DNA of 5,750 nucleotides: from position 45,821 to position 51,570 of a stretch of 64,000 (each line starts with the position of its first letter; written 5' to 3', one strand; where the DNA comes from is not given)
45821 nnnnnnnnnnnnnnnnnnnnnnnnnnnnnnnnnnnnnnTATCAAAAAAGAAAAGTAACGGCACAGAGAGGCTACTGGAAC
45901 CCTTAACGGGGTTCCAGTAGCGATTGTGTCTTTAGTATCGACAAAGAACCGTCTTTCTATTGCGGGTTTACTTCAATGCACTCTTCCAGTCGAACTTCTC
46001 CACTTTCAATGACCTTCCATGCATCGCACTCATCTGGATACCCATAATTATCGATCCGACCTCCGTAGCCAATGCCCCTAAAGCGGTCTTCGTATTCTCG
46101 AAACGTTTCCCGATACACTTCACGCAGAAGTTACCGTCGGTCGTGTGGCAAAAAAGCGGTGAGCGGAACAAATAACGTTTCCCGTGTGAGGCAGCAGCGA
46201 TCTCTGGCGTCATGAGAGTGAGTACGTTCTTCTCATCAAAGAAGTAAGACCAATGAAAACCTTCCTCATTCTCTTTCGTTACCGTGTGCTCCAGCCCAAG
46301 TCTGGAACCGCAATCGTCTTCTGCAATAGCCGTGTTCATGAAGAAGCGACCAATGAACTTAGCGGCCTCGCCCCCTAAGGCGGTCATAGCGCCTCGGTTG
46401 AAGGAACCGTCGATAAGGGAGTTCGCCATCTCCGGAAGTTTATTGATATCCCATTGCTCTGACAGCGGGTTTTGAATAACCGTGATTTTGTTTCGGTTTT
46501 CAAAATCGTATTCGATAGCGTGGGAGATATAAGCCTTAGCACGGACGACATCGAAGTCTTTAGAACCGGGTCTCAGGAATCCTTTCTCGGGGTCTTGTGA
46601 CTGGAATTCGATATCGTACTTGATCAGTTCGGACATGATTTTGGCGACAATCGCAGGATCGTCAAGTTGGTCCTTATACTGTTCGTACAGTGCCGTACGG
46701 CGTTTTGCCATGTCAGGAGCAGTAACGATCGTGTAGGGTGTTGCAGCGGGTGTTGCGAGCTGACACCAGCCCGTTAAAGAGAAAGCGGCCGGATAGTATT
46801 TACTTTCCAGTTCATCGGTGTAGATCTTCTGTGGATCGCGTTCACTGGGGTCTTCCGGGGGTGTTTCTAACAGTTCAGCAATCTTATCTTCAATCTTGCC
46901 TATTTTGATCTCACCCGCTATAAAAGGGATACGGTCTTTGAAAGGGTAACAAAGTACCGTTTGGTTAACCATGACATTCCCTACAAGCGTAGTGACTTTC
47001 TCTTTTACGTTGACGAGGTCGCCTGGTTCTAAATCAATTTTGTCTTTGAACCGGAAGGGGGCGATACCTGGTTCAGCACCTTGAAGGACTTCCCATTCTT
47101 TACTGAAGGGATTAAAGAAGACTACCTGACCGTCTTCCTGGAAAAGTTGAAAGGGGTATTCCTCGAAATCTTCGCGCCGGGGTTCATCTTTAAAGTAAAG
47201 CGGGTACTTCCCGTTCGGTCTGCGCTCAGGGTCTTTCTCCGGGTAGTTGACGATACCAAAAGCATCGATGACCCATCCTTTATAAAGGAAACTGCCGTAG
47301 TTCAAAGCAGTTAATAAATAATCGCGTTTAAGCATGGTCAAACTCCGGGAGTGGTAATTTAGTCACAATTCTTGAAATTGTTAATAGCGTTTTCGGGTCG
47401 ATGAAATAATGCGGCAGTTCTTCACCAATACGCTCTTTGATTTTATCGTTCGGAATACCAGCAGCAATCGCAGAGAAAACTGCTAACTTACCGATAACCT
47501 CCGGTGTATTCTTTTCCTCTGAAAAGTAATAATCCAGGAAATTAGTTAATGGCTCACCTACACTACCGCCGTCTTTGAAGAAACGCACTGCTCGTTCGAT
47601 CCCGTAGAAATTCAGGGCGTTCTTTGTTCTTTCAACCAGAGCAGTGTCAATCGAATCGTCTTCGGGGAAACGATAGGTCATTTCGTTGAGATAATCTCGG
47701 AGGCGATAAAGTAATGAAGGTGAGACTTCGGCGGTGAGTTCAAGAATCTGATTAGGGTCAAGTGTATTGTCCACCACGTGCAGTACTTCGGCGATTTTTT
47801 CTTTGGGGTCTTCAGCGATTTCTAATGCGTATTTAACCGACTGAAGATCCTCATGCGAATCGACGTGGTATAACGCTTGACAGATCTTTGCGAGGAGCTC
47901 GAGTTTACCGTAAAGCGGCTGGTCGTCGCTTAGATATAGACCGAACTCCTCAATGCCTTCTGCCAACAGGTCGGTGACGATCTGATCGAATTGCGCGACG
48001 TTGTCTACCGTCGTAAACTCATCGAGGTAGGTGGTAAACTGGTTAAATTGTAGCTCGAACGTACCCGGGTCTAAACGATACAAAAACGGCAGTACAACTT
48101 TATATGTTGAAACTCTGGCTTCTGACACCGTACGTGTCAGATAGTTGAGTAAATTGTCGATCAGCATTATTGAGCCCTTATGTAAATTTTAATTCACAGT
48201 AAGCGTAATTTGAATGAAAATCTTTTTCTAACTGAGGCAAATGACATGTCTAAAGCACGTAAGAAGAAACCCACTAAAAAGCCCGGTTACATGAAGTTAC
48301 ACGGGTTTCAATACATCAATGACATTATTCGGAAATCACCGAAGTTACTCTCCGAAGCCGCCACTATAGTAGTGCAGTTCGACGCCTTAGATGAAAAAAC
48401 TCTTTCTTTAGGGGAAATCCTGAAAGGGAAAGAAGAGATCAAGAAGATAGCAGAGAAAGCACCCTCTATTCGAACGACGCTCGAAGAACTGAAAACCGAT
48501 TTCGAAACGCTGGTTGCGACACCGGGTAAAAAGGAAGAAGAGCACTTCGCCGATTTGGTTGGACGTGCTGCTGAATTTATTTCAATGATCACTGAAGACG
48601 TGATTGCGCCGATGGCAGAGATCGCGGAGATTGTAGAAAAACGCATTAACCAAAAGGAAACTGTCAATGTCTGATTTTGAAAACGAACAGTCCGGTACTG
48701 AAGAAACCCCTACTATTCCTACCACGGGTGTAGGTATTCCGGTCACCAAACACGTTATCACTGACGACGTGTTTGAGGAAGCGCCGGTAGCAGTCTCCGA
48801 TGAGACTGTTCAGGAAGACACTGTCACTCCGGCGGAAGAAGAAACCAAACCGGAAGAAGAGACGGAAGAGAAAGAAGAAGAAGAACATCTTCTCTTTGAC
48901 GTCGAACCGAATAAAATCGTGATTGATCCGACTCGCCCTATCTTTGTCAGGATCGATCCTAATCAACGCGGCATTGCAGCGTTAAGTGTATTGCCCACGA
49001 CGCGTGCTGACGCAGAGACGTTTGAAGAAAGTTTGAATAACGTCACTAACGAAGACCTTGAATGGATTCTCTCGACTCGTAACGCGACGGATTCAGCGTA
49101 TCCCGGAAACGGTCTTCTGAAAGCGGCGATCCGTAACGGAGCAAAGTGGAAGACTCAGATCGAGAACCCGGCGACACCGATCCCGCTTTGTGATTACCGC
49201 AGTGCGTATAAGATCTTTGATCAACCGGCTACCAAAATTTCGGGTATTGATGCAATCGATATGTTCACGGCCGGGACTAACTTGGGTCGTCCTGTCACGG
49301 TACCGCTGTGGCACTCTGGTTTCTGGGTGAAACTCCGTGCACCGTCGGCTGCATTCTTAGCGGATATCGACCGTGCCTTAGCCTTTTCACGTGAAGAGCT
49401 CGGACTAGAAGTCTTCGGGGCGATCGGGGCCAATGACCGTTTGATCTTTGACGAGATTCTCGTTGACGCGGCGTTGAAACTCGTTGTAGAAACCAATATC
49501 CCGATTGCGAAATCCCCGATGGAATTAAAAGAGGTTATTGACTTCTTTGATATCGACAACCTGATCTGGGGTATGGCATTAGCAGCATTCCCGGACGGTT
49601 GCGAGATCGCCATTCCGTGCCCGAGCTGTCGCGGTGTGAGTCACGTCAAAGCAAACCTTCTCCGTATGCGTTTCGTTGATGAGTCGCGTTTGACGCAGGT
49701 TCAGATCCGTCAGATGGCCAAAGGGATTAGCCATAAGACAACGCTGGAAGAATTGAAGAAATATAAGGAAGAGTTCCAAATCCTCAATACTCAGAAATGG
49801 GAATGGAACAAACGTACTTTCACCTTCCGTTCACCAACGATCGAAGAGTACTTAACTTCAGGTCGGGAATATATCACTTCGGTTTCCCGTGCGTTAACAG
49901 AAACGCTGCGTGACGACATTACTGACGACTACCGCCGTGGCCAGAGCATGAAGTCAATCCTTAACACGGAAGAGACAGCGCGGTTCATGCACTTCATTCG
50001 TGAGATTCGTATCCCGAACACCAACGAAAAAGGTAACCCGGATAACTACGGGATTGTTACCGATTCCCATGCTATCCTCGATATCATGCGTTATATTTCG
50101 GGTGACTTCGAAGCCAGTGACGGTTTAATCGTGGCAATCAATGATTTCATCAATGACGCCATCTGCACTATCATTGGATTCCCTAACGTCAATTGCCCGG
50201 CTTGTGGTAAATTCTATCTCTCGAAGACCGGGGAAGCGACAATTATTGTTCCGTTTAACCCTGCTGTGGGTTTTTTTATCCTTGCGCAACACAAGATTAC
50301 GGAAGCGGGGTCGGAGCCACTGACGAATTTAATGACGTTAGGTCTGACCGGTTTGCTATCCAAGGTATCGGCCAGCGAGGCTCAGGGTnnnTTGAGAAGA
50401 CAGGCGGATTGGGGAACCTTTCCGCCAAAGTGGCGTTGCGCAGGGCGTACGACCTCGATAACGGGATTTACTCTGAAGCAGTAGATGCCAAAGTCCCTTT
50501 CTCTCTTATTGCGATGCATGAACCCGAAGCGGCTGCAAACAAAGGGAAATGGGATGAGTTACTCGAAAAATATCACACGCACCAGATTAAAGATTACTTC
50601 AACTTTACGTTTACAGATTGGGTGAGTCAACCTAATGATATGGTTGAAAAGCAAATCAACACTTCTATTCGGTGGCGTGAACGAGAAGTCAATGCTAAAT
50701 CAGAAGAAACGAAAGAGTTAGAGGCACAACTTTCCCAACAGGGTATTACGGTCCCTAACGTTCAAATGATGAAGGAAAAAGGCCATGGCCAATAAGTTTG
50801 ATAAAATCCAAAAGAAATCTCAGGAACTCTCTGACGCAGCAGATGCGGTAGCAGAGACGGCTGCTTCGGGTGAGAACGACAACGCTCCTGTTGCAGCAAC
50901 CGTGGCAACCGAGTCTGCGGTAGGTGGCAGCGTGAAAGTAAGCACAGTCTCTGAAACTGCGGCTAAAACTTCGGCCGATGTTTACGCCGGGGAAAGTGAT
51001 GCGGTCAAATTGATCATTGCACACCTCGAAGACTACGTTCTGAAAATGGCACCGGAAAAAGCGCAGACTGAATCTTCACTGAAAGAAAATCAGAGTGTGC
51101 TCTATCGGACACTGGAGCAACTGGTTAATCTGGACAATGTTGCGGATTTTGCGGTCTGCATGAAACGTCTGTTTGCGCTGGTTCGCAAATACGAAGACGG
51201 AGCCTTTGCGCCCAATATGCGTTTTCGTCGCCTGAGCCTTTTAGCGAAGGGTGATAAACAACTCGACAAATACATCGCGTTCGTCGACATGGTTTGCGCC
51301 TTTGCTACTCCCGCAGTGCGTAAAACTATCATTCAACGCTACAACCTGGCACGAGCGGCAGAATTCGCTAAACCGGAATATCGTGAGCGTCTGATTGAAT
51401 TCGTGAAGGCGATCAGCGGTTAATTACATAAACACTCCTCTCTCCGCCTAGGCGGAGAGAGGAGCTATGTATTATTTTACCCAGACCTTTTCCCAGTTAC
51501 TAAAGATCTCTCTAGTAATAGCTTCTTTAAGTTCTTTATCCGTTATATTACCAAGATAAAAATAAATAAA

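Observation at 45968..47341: Stand-alone RNA polymerase beta-prime fragment marks this as a phiKZ-like jumbo phage with its own multisubunit RNAP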

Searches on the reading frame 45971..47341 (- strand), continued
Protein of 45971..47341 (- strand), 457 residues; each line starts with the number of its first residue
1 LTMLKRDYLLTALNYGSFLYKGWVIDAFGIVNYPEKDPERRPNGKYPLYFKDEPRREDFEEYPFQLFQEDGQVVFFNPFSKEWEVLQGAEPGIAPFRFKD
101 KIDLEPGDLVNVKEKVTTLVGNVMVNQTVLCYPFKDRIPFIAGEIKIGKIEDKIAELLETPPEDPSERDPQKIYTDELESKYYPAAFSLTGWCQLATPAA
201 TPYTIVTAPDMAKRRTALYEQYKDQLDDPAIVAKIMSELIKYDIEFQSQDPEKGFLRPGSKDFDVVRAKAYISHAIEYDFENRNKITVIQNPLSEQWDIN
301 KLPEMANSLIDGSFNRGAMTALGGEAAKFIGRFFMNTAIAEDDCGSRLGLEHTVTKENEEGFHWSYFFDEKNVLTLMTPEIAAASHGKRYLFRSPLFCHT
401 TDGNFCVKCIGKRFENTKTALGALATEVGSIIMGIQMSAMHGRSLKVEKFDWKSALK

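Call 105: get_annotated_region(hit=H50, flank=2500)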
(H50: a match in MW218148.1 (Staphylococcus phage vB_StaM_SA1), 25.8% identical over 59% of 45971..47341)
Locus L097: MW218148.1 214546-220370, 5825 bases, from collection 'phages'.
description: Staphylococcus phage vB_StaM_SA1, complete genome.
organism: Staphylococcus phage vB_StaM_SA1 (NCBI taxid 2785444)
taxonomy: Viruses; Duplodnaviria; Heunggongvirae; Uroviricota; Caudoviricetes
host: Staphylococcus lentus; source: sewage; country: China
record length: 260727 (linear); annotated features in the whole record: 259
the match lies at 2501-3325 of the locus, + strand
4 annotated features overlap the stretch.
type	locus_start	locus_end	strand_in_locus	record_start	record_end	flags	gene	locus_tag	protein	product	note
CDS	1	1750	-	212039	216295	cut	-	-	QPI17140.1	DNA-directed RNA polymerase beta subunit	-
CDS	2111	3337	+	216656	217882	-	-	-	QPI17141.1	putative DNA-directed RNA-polymerase beta-subunit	-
tRNA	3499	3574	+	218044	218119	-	-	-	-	tRNA-Ser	-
CDS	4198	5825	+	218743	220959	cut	-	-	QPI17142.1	hypothetical protein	hypothetical protein DRI61_08675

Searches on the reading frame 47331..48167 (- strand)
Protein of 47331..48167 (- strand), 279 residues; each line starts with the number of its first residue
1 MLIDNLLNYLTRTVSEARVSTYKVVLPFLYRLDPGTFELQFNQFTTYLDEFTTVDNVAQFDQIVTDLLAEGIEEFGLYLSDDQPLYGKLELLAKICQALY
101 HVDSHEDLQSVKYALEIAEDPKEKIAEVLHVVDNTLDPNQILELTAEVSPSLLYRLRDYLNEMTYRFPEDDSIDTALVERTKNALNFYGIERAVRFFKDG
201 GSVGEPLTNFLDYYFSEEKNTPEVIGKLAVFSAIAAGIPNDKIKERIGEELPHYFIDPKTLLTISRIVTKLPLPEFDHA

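Call 3: search_protein_families(library=pfam, proteins=[window:47331-48167:-], max_evalue=1)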
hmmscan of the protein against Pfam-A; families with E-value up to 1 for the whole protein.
window:47331-48167:- (279 aa): 1 family
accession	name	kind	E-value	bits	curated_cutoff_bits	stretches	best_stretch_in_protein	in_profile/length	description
PF10078.15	DUF2316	-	0.024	15.4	26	1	110-163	14-64/89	Uncharacterized protein conserved in bacteria (DUF2316)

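Call 4: search_protein_families(library=phrogs, proteins=[window:47331-48167:-], max_evalue=0.01)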
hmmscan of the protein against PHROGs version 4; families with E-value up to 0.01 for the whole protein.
window:47331-48167:- (279 aa): 2 families
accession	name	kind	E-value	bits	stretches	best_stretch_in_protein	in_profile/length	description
phrog_5038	-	unknown function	3.7e-45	155.4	1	2-278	2-278/279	-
phrog_35954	-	unknown function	0.0011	19.5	1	92-157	101-165/304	-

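Call 34: find_homologous_proteins(query=window:47331-48167:-, max_evalue=0.001)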
Query window:47331-48167:- (279 aa): 6 proteins with E <= 0.001 among 1823 candidates.
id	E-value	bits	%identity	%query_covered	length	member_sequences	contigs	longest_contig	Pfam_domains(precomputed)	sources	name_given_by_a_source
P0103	1.7e-178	610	100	100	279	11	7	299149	-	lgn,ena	-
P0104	7.6e-142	490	79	99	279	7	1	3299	-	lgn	-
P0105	1.6e-137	476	75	100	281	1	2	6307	-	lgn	-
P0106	5.5e-117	408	64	100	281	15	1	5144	-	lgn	-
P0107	2.6e-107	377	59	100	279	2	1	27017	-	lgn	-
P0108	5.3e-99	349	58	99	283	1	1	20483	-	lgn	-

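Call 46: search_protein_representatives(alignment_id=A3)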
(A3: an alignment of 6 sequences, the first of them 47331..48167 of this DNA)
Query: 6 sequences, 281 profile positions. Proteins with E-value up to 0.001 (for the whole library): 118; up to 1e-10: 15; up to 1e-30: 7. The best 118 are listed.
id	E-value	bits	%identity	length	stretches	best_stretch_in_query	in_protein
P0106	4.1e-157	538.3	-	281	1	1-281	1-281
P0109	4.5e-74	265.9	-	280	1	1-274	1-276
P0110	2.2e-72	260.3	-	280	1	1-279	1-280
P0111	2.8e-42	161.5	-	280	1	2-277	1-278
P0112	5.9e-37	144.1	-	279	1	2-275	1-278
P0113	7.6e-37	143.7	-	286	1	8-279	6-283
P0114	3.2e-32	128.5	-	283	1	6-274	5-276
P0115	6.3e-22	94.8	-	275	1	6-271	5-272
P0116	1.8e-21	93.2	-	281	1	5-272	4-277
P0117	3.2e-19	85.9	-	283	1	5-273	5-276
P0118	2.1e-18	83.2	-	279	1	6-273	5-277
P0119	2.3e-16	76.6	-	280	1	3-273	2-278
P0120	8.7e-15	71.3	-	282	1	4-278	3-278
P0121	5.8e-13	65.4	-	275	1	6-273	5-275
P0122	5.3e-12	62.2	-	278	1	6-275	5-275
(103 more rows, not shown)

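Call 50: search_solved_structures(query=A4, max_evalue=10, show_alignments=0)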
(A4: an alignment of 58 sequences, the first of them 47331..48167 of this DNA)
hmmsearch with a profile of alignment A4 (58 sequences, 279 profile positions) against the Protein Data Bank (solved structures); distinct sequences matched with E-value up to 10: 8.
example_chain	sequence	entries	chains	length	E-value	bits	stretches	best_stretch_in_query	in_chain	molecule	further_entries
7e04_A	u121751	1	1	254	0.0012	21.4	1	190-254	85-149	Lipase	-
1m9i_A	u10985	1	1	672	0.011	18.2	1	81-133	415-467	Annexin VI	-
1avc_A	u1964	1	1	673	0.013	17.9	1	88-135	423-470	ANNEXIN VI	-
5n9j_B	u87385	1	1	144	0.33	13.3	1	233-274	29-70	Mediator of RNA polymerase II transcription subunit 10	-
5cwb_A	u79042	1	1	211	1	11.7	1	107-183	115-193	Designed helical repeat protein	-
4j8s_A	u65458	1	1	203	1.1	11.6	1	133-216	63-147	CCR4-NOT transcription complex subunit 1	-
7nfx_v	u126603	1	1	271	1.2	11.5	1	195-235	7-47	Signal recognition particle receptor subunit beta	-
7bqn_A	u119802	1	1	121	7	8.9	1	138-199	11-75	Rei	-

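Call 60: predict_structure(alignment_id=A4)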
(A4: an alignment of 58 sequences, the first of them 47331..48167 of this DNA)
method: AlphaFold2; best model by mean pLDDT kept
length: 279 residues; sequences in the alignment: 58
mean_pLDDT: 92.1   pTM: 0.61
mean pLDDT of the five models: 92.1, 91.8, 91.5, 90.6, 89.4
residues with pLDDT >= 90: 231; 70-90: 38; 50-70: 8; < 50: 2
segments of 3 or more residues with pLDDT < 50: none
pLDDT, mean of each block of 10 residues (from residue 1): 88 94 93 92 91 94 95 97 91 96 92 95 98 97 98 94 68 82 94 89 93 88 96 97 97 96 97 74
secondary structure, 60 per line:
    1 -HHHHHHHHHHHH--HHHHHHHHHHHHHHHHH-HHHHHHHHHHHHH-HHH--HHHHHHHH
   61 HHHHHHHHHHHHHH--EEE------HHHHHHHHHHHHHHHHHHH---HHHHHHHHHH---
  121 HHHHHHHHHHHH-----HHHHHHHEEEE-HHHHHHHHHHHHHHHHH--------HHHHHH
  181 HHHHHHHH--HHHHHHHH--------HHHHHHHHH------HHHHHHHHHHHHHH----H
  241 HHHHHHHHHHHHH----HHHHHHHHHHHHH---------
elements in order: H2-13 H16-32 H34-46 H53-74 E77-79 H86-104 H108-117 H121-132 H138-144 E145-148 H150-166 H175-188 H191-198 H207-215 H222-235 H240-253 H258-270

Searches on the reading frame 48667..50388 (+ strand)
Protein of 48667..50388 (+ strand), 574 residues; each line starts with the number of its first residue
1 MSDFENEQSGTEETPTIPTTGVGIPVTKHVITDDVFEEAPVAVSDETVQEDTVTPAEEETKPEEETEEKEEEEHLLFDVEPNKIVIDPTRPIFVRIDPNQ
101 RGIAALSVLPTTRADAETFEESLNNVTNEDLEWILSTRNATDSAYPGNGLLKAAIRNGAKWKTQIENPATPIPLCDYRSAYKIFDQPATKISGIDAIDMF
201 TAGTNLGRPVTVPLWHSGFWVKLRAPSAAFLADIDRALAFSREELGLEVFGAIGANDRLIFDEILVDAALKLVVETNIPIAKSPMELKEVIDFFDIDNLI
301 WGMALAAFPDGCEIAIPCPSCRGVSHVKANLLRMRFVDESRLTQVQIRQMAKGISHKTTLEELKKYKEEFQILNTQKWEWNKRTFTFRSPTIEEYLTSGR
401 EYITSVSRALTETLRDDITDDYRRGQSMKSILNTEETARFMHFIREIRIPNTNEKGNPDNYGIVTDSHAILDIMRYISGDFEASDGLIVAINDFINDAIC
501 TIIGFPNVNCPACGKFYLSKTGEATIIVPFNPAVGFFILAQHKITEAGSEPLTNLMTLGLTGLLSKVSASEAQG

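Call 3: search_protein_families(library=pfam, proteins=[window:48667-50388:+], max_evalue=1)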
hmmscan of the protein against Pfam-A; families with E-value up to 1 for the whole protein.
window:48667-50388:+ (574 aa): 1 family
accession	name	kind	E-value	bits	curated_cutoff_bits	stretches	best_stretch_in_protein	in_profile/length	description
PF10122.14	Zn_ribbon_Com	-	0.44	10.5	22.9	0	313-330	22-39/52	Mu-like prophage protein Com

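Call 4: search_protein_families(library=phrogs, proteins=[window:48667-50388:+], max_evalue=0.01)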
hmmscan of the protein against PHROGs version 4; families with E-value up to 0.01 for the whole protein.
window:48667-50388:+ (574 aa): 2 families
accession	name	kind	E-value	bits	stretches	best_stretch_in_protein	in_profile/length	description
phrog_4585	-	unknown function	2.5e-100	337.8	1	3-555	4-549/551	-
phrog_8054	-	unknown function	3.9e-31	109.4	1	106-540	245-675/693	-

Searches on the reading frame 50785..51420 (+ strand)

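Call 85: search_protein_families(library=phrogs, proteins=[window:50785-51420:+], max_evalue=0.00001)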
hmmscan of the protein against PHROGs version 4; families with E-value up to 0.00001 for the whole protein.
window:50785-51420:+ (212 aa): 4 families
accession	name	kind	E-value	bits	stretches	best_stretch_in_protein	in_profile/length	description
phrog_18957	-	unknown function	5.9e-48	164.4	1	8-212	9-222/222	-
phrog_7825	-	unknown function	2.6e-10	41.4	1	54-196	18-158/173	-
phrog_18270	-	head and packaging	1.7e-06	27.9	1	26-207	271-451/455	virion structural protein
phrog_14374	-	unknown function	8.7e-06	26.8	0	35-208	8-181/185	-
